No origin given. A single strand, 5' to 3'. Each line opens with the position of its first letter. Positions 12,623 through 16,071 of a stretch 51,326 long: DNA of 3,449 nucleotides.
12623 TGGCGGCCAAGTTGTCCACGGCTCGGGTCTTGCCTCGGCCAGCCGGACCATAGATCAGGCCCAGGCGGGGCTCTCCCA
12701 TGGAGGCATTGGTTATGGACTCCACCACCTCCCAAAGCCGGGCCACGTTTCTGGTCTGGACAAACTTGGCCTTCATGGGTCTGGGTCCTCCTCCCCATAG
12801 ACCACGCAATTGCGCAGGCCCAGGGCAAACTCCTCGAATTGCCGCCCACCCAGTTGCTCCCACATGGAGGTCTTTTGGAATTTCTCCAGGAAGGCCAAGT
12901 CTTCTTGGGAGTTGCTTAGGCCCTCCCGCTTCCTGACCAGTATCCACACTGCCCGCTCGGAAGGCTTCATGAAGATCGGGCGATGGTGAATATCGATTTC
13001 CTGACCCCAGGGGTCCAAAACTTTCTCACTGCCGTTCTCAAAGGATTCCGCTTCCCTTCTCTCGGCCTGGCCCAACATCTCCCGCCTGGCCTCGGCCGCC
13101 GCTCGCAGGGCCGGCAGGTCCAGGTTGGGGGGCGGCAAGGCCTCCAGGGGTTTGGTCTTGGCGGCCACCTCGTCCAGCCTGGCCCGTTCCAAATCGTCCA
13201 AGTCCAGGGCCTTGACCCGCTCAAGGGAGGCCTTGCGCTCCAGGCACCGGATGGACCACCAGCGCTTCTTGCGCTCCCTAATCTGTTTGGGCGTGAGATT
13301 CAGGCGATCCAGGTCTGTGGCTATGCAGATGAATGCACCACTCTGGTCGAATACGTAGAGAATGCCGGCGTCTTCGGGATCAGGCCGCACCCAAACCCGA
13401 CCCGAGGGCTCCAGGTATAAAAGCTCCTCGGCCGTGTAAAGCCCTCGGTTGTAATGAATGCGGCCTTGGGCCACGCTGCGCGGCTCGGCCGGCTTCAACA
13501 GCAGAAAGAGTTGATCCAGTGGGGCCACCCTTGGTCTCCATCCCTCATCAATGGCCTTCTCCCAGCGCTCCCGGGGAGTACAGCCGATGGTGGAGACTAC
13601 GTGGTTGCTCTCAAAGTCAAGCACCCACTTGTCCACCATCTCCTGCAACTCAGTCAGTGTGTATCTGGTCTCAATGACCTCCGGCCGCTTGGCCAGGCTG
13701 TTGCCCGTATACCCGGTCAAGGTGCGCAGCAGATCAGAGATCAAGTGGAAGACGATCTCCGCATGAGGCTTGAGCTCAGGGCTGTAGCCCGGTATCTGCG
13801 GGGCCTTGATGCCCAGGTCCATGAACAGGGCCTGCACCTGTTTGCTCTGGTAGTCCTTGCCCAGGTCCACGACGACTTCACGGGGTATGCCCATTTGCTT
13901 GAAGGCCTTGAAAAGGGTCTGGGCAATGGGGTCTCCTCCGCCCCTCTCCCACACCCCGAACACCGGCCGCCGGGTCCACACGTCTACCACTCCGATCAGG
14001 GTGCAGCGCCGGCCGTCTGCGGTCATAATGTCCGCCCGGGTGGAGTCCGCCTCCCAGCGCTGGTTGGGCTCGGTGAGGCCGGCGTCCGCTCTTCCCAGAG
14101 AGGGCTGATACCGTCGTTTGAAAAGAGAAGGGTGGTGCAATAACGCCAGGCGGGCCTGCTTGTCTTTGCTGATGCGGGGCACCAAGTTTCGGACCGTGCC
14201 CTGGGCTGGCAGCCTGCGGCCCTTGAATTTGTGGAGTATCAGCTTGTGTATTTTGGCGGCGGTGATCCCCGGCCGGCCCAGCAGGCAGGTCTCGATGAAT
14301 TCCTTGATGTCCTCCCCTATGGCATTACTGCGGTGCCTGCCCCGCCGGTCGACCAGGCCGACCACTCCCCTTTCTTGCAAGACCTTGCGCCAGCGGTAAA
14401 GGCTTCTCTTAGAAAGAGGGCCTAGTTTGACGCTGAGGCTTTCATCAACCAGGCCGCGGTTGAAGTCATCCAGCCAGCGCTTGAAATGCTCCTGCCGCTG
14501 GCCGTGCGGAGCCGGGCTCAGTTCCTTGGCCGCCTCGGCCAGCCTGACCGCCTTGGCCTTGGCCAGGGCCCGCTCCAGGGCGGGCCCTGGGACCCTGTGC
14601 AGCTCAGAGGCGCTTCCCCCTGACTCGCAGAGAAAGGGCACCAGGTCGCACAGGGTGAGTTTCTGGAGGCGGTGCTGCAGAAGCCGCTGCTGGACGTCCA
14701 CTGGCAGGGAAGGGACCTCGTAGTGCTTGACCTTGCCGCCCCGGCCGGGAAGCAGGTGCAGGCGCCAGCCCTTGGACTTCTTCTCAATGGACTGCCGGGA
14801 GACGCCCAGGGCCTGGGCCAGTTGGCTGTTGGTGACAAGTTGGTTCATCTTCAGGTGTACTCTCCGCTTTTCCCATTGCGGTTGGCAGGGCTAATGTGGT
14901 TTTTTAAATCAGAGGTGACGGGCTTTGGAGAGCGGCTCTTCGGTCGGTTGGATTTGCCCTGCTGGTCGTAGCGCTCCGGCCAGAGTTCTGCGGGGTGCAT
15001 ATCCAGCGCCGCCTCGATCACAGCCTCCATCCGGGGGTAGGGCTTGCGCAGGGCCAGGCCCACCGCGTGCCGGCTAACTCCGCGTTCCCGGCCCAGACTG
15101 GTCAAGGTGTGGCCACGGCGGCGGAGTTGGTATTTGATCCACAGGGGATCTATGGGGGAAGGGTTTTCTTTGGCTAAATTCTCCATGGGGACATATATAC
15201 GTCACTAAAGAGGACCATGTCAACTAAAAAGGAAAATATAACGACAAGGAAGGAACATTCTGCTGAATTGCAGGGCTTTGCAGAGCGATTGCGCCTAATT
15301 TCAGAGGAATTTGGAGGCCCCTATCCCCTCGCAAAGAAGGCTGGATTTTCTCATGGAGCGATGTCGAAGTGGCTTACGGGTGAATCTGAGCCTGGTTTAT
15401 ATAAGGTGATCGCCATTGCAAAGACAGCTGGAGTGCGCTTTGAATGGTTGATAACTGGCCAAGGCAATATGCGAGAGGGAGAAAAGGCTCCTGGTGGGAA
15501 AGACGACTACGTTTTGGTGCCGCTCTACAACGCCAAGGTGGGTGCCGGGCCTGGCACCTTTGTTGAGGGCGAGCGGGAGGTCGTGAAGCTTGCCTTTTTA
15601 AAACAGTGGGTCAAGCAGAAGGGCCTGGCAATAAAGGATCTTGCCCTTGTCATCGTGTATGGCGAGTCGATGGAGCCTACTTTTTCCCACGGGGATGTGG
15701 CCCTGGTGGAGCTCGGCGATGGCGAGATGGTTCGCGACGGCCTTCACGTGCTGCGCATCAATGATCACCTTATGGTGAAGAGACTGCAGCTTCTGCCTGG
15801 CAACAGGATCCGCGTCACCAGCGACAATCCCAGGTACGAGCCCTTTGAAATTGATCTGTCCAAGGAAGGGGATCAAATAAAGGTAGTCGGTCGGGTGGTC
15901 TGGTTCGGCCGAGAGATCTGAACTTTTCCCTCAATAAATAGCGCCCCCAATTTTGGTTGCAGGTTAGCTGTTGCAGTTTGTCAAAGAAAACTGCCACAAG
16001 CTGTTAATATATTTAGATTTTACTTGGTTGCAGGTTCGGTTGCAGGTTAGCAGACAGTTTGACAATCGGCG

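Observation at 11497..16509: Truncated Mu-like transposition module ending at a tRNA-Arg gene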

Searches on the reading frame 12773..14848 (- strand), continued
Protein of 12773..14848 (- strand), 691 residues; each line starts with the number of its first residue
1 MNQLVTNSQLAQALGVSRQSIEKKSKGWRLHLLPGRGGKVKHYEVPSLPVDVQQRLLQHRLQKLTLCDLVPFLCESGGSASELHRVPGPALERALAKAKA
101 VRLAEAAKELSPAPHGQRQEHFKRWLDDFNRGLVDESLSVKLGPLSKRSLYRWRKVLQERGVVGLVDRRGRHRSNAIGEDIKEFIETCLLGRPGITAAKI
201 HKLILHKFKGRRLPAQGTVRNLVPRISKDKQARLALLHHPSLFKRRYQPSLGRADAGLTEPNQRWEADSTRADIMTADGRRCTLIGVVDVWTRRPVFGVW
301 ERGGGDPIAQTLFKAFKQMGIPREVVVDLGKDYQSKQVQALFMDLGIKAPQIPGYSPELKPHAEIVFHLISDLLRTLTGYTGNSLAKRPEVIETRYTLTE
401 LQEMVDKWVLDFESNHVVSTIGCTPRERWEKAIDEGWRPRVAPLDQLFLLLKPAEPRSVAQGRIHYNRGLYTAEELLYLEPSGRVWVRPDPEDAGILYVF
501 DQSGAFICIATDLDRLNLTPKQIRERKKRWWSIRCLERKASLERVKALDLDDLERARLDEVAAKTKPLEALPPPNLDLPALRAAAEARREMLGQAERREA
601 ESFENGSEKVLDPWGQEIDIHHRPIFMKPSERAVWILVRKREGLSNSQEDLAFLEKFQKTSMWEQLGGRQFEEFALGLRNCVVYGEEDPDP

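Call 91: search_protein_families(library=ncbifam, proteins=[window:12773-14848:-], max_evalue=0.001)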
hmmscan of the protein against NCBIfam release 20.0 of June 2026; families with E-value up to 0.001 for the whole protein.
window:12773-14848:- (691 aa): 3 families
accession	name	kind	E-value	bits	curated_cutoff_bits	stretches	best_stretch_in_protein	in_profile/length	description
NF033577.2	transpos_IS481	equivalog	1.3e-17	64.3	224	1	145-374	25-243/284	IS481 family transposase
NF033545.0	transpos_IS630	equivalog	3.2e-09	36.7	100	1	145-208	24-92/299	IS630 family transposase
NF033516.0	transpos_IS3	equivalog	8.7e-08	31.8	160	1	91-369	64-323/369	IS3 family transposase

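Call 106: search_dna_similar(query=window:12773-14848:-, collection=plasmids, mode=protein, max_rows=12)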
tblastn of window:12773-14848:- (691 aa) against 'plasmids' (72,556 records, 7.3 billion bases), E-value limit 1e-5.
Records with a match: 213; places in all: 232; records where one place covers at least 80% of the query: 0.
Best place of each record, by identity: <60% 213.
By first word of the organism name: Pseudosulfitobacter 34; Bacillus 24; Streptomyces 15; Clavibacter 12; Acetobacter 11; Staphylococcus 11; Dinoroseobacter 9; Rhodococcus 8; Arthrobacter 7; Ralstonia 6; and 37 more.
By predicted mobility (MOB-suite, as given by PLSDB): non-mobilizable 112; mobilizable 55; conjugative 46.
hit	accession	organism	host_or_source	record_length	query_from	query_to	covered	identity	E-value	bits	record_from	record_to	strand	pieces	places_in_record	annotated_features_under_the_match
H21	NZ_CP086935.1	Pseudosulfitobacter pseudonitzschiae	Skeletonema costatum,The surface ...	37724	114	511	58%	27.2%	8e-10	70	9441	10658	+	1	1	Mu transposase C-terminal domain-containing protein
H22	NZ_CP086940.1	Pseudosulfitobacter pseudonitzschiae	Skeletonema costatum,The surface ...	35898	114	511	58%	27.2%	1e-9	70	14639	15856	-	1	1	Mu transposase C-terminal domain-containing protein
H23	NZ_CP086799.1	Pseudosulfitobacter pseudonitzschiae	Thalassiosira tenera,The surface ...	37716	114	511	58%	27.2%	1e-9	70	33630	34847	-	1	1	Mu transposase C-terminal domain-containing protein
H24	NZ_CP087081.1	Pseudosulfitobacter pseudonitzschiae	Mediolabrus comicus,The surface ...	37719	114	511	58%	27.2%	1e-9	70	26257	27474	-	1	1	Mu transposase C-terminal domain-containing protein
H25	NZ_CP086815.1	Pseudosulfitobacter pseudonitzschiae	Trieres chinensis,The surface seawater ...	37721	114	511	58%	27.2%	1e-9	70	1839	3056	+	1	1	Mu transposase C-terminal domain-containing protein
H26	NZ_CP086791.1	Pseudosulfitobacter pseudonitzschiae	Thalassiosira tenera,The surface ...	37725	114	511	58%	27.2%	1e-9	70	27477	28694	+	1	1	Mu transposase C-terminal domain-containing protein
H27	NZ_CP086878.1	Pseudosulfitobacter pseudonitzschiae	Skeletonema costatum,The surface ...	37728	114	511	58%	27.2%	1e-9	70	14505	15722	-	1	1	Mu transposase C-terminal domain-containing protein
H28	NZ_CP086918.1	Pseudosulfitobacter pseudonitzschiae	Skeletonema costatum,The surface ...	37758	114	511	58%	27.2%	1e-9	70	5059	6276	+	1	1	Mu transposase C-terminal domain-containing protein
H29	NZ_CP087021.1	Pseudosulfitobacter pseudonitzschiae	Mediolabrus comicus,The surface ...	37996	114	511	58%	27.2%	1e-9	70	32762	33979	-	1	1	Mu transposase C-terminal domain-containing protein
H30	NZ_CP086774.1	Pseudosulfitobacter pseudonitzschiae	Thalassiosira tenera,The surface ...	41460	114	511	58%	27.2%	1e-9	70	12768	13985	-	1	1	Mu transposase C-terminal domain-containing protein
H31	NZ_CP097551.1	Dinoroseobacter shibae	Alexandrium ostenfeldii,pure culture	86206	114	511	58%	27.2%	1e-9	70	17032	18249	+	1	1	Mu transposase C-terminal domain-containing protein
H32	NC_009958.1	Dinoroseobacter shibae DFL 12 = DSM 16493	-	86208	114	511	58%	27.2%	1e-9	70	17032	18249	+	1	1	Mu transposase C-terminal domain-containing protein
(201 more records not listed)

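Call 108: get_annotated_region(hit=H2, flank=4000)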
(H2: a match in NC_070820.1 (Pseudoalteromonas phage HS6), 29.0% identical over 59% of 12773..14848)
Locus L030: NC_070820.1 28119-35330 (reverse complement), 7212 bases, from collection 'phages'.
description: Pseudoalteromonas phage HS6, complete genome.
organism: Pseudoalteromonas phage HS6 (NCBI taxid 1357710)
taxonomy: Viruses; Duplodnaviria; Heunggongvirae; Uroviricota; Caudoviricetes
host: Pseudoalteromonas sp. str. H100; source: seawater; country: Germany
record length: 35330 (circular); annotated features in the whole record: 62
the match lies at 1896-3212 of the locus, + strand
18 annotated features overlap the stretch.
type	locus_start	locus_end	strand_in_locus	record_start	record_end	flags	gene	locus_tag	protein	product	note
CDS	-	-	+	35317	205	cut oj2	-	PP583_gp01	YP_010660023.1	hypothetical protein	-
CDS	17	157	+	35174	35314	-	-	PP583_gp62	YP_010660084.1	sulfatase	-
CDS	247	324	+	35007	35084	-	-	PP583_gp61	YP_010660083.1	hypothetical protein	-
CDS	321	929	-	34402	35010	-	-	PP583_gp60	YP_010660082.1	helix-turn-helix transcriptional regulator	-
CDS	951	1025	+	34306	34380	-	-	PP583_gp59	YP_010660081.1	hypothetical protein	-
CDS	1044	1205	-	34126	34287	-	-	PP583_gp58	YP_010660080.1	hypothetical protein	-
CDS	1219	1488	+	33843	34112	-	-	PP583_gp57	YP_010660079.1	transcriptional repressor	-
CDS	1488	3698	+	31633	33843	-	-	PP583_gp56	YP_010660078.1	transposase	-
CDS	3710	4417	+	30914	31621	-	-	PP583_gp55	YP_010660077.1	ATP-binding protein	-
CDS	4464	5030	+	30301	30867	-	-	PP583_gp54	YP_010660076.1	transcriptional regulator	-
CDS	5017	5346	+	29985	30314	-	-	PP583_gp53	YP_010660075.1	LacI family DNA-binding transcriptional regulator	-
CDS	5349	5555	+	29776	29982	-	-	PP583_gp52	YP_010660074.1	Kil protein for bacterial septation inhibition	-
CDS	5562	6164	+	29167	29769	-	-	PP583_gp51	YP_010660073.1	DUF3164 family protein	-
CDS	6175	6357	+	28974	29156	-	-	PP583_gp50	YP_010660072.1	hypothetical protein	-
CDS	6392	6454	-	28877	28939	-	-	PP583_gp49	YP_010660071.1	hypothetical protein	-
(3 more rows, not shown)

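Call 110: search_protein_families(library=phrogs, proteins=[L006:6005-7132:-, L004:14168-14686:+, L004:14761-15438:+, L004:16641-17858:+, L004:20541-21746:+], max_evalue=0.001)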
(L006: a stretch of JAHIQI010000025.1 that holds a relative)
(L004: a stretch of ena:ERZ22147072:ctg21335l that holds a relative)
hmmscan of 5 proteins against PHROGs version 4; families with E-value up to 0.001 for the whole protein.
L006:6005-7132:- (375 aa): 0 families

L004:14168-14686:+ (172 aa): 0 families

L004:14761-15438:+ (225 aa): 0 families

L004:16641-17858:+ (405 aa): 2 families
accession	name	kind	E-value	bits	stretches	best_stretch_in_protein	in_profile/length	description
phrog_18146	-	other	5.2e-30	105.7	1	2-404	47-451/452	DNA methyltransferase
phrog_10183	-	other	3.7e-11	43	2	170-261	474-555/889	DNA methyltransferase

L004:20541-21746:+ (401 aa): 0 families

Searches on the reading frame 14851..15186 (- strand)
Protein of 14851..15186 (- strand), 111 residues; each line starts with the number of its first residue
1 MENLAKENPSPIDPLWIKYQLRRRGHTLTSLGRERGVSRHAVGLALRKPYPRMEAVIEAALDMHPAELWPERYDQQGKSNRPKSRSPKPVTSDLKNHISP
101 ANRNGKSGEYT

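Call 7: search_protein_families(library=pfam, proteins=[window:14851-15186:-], max_evalue=0.01)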
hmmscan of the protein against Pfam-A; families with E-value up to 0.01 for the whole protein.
window:14851-15186:- (111 aa): 1 family
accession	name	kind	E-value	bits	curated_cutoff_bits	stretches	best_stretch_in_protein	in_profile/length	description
PF13693.12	HTH_35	-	3.3e-18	65.9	25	1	17-80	7-70/75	Winged helix-turn-helix DNA-binding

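Call 12: search_protein_families(library=phrogs, proteins=[window:14851-15186:-], max_evalue=0.01)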
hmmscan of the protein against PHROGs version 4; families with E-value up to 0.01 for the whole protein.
window:14851-15186:- (111 aa): 1 family
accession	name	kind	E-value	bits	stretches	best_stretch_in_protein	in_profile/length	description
phrog_769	-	transcription regulation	5.4e-21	75.4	1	6-83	5-82/89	transcriptional repressor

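Call 90: search_protein_families(library=padloc, proteins=[window:14851-15186:-], max_evalue=0.001)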
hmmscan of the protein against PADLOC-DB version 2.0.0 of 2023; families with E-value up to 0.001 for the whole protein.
window:14851-15186:- (111 aa): 0 families

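Call 91: search_protein_families(library=ncbifam, proteins=[window:14851-15186:-], max_evalue=0.001)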
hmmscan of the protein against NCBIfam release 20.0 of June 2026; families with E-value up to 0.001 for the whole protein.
window:14851-15186:- (111 aa): 1 family
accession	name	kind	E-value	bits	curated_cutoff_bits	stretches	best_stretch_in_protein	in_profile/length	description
NF007670.0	PRK10344.1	equivalog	5.3e-09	36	150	1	18-75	14-71/92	DNA-binding transcriptional regulator SfsB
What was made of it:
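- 14851..15186 (-): Ner-like small regulator (HTH_35), divergent from c. Calls 7, 12 and 91 (SfsB/Ner family).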

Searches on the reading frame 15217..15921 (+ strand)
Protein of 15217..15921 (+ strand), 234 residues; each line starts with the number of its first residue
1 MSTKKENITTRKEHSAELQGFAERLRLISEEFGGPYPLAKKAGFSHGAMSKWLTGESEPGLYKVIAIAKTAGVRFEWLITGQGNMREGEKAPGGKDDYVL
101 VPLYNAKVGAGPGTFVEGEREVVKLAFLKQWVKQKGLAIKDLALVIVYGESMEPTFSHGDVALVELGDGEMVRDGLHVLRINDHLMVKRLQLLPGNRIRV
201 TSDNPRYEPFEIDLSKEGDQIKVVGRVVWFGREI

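Call 7: search_protein_families(library=pfam, proteins=[window:15217-15921:+], max_evalue=0.01)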
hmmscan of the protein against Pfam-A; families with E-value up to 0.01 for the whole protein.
window:15217-15921:+ (234 aa): 3 families
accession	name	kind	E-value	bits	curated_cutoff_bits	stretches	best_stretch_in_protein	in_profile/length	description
PF00717.28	Peptidase_S24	-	1e-17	64.3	23.3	1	102-228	1-116/116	Peptidase S24-like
PF01381.28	HTH_3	-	2.2e-06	28.1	23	1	38-78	15-55/55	Helix-turn-helix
PF07022.19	Phage_CI_repr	-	2.4e-06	28.2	22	1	38-86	18-65/65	Bacteriophage CI repressor helix-turn-helix domain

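Call 12: search_protein_families(library=phrogs, proteins=[window:15217-15921:+], max_evalue=0.01)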
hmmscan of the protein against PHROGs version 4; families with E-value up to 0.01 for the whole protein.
window:15217-15921:+ (234 aa): 13 families
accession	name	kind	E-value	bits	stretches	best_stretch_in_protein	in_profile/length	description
phrog_4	-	transcription regulation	2e-52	179.6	1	9-232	120-337/400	transcriptional repressor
phrog_6201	-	transcription regulation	1.8e-22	80.5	1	138-231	24-115/121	CI-like repressor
phrog_2328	-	transcription regulation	1.6e-11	45.1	1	11-94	6-87/128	transcriptional repressor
phrog_3037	-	transcription regulation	9.5e-09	36.3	1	38-92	34-88/189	transcriptional repressor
phrog_8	-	transcription regulation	3.2e-08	34.4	1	37-92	175-229/346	transcriptional regulator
phrog_2967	-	transcription regulation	5.9e-07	30.2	1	19-102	9-85/225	transcriptional regulator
phrog_3557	-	transcription regulation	1.3e-06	29.6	1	20-85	13-78/142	transcriptional regulator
phrog_811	-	DNA, RNA and nucleotide metabolism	6.2e-05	23.6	1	146-231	52-132/140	UmuD-like protein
phrog_34054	-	transcription regulation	0.00023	22.2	1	171-227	18-67/74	transcriptional repressor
phrog_35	-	transcription regulation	0.00041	21.5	1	30-71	84-124/181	transcriptional repressor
phrog_4268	-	transcription regulation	0.0014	19.8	1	17-76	32-90/96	transcriptional repressor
phrog_4836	-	transcription regulation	0.0024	18.4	1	38-90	94-146/194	CII-like regulator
phrog_9710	-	unknown function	0.0072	17.4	0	64-89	61-86/95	-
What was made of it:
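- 15217..15921 (+): c-type repressor: an HTH domain plus a LexA-like S24 self-cleaving domain, transcribed toward the left end. Calls 7 and 12.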

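Call 90: search_protein_families(library=padloc, proteins=[window:15217-15921:+], max_evalue=0.001)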
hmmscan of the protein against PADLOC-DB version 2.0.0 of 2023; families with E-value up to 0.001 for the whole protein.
window:15217-15921:+ (234 aa): 0 families

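Call 91: search_protein_families(library=ncbifam, proteins=[window:15217-15921:+], max_evalue=0.001)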
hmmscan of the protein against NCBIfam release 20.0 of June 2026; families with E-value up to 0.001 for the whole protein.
window:15217-15921:+ (234 aa): 3 families
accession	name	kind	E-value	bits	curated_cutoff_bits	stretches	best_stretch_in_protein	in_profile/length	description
NF048000.1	ECH1013_TF_S24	equivalog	1.2e-12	48.2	300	1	38-233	21-203/204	ECH_1013 family putative transcriptional regulator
TIGR02228.1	sigpep_I_arch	equivalog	0.00031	20.6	51.85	1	142-175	31-64/158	signal peptidase I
NF007621.2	PRK10276.1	subfamily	0.00054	20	110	1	145-228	32-111/115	translesion error-prone DNA polymerase V autoproteolytic subunit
